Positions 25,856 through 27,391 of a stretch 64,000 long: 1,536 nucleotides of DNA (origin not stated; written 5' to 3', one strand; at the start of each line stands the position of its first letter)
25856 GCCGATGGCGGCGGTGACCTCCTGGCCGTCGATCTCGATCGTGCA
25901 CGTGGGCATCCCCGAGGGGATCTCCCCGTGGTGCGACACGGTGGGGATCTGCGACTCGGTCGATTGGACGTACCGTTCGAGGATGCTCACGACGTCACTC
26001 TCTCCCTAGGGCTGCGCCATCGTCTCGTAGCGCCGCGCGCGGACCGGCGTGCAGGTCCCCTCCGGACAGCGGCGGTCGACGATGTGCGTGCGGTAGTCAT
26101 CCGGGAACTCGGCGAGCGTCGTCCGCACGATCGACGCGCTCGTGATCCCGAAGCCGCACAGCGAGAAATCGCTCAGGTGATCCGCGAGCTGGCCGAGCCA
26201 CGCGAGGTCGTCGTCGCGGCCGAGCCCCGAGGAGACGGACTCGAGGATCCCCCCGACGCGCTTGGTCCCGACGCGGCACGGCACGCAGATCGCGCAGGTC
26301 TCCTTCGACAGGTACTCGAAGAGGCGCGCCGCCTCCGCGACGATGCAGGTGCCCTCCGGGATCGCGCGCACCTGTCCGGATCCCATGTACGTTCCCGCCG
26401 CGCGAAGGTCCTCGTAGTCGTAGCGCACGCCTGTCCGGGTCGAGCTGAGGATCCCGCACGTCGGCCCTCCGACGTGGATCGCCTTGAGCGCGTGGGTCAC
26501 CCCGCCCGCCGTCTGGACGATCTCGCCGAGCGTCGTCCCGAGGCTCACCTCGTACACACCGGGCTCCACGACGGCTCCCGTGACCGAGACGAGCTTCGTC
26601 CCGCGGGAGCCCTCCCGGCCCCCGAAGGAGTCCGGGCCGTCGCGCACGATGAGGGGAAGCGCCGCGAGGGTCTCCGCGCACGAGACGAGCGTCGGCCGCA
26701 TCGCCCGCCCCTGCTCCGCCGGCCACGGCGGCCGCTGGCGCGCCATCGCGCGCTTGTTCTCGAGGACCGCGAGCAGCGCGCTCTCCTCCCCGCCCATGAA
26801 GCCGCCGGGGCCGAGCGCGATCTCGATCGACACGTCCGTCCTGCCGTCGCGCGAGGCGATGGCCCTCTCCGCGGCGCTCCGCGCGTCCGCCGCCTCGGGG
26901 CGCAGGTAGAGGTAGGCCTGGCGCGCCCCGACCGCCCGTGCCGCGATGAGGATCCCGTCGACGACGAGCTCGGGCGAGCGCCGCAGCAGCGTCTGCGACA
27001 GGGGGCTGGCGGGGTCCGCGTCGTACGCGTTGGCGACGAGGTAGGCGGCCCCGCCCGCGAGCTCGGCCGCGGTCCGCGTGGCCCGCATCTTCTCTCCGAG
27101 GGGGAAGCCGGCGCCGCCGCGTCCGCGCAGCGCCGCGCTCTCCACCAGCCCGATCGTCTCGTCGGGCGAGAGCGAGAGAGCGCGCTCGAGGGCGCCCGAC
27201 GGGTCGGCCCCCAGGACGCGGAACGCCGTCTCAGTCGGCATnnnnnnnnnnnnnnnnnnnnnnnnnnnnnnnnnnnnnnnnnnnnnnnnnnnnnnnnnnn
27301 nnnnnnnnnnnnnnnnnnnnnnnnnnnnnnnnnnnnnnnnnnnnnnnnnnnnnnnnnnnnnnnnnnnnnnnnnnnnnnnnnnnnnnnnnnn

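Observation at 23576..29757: Membrane-arm-less complex-I-like gene module: nuoB, nuoD, chimeric nuoI/E-like ORF, nuoF and a NuoG-N-terminus::GltD::ferredoxin fusion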

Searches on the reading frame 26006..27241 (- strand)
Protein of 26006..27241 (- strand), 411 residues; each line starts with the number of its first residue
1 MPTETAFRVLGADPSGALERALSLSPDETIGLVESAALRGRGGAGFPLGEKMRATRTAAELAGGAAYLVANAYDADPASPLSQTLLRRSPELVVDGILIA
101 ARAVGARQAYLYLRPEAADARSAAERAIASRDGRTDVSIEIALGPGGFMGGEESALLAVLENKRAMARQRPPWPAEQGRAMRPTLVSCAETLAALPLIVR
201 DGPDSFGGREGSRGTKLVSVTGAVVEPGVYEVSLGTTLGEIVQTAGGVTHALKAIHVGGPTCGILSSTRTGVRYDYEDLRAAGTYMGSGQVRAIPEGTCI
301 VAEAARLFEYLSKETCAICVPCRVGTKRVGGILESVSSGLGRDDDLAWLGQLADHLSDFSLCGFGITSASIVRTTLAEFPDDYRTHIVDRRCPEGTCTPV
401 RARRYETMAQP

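Call 3: search_protein_families(library=pfam, proteins=[window:26006-27241:-], max_evalue=0.01)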
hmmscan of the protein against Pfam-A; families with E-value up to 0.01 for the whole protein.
window:26006-27241:- (411 aa): 4 families
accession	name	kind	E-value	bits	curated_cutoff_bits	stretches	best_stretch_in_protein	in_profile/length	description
PF01512.22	Complex1_51K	-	1.5e-27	96.8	31.2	1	33-196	1-149/150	Nuo51 FMN-binding domain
PF10589.14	NADH_4Fe-4S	-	8.3e-20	70.9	23.5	1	304-386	3-85/85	NADH-ubiquinone oxidoreductase-F iron-sulfur binding region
PF10531.15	SLBB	-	6.7e-10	39.1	27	1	218-264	2-54/55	SLBB domain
PF22461.2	SLBB_2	-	6.7e-06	26.6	27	1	216-259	1-48/79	SLBB domain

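Call 4: search_protein_families(library=ncbifam, proteins=[window:26006-27241:-], max_evalue=0.001)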
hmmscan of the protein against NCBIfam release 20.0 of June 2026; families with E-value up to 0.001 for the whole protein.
window:26006-27241:- (411 aa): 6 families
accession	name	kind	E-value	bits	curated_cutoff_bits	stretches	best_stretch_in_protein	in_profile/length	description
TIGR01959.1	nuoF_fam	equivalog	7e-80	268.4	558.65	1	17-387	25-410/410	NADH-quinone oxidoreductase subunit NuoF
NF010120.0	PRK13596.1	equivalog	5.9e-58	196.4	389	1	22-387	36-417/433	NADH-quinone oxidoreductase subunit NuoF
NF008436.0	PRK11278.1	equivalog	2.5e-52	178.3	749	1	20-383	41-422/448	NADH-quinone oxidoreductase subunit NuoF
TIGR01945.1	rnfC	subfamily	9.6e-13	47.5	245.95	1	20-264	115-333/435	RnfABCDGE type electron transport complex subunit C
NF003454.1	PRK05035.1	equivalog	3e-12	45.8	345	1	22-264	119-336/556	electron transport complex subunit RsxC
TIGR04481.1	PR_assoc_PrdC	equivalog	4.6e-11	42.2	490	1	27-264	74-287/425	proline reductase-associated electron transfer protein PrdC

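Call 93: search_solved_structures(query=window:26006-27241:-, max_evalue=1e-30)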
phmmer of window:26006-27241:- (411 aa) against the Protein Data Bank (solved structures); distinct sequences matched with E-value up to 1e-30: 61 (the best 60 are shown).
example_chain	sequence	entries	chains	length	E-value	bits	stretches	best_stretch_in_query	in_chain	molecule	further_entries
7t2r_B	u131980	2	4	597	1.8e-78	267.3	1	15-398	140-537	NiFe hydrogenase subunit B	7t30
9bov_B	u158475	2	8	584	2.1e-77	263.8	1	17-398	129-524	NADH dehydrogenase (Quinone)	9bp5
7p5h_B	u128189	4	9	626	1.1e-76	261.4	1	20-400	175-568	Fe-hydrogenase, subunit beta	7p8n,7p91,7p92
7q4w_B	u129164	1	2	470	2.2e-76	260.5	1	10-398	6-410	Iron hydrogenase HydB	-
7q4v_B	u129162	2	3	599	2.7e-76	260.2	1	9-398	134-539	Iron hydrogenase HydB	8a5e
9n5u_B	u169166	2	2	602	1.7e-75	257.6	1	12-400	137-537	NfnB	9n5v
8oh5_B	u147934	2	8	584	5e-74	252.7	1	15-400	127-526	NAD-reducing hydrogenase subunit HoxF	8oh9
8a6t_B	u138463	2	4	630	9.5e-68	232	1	16-404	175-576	Electron bifurcating hydrogenase subunit HydB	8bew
8e9g_F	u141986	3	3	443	8.6e-65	222.3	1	16-393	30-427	NADH-quinone oxidoreductase subunit F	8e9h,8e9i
8x9v_F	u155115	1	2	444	1.4e-62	215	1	23-393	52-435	NADH-quinone oxidoreductase subunit F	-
7q5y_C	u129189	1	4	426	3.1e-62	213.9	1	17-385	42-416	NADH-quinone oxidoreductase subunit F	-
6hl2_B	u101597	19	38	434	3.2e-62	213.8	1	17-385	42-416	NADH-quinone oxidoreductase subunit F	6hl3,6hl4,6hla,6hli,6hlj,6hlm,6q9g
6q9c_B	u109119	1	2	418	3.6e-62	213.7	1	17-384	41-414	NADH-quinone oxidoreductase subunit F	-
6r7p_B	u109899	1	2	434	6.1e-62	212.9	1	17-385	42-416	NADH-quinone oxidoreductase subunit F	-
6q9k_B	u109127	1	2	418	6.8e-62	212.8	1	17-384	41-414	NADH-quinone oxidoreductase subunit F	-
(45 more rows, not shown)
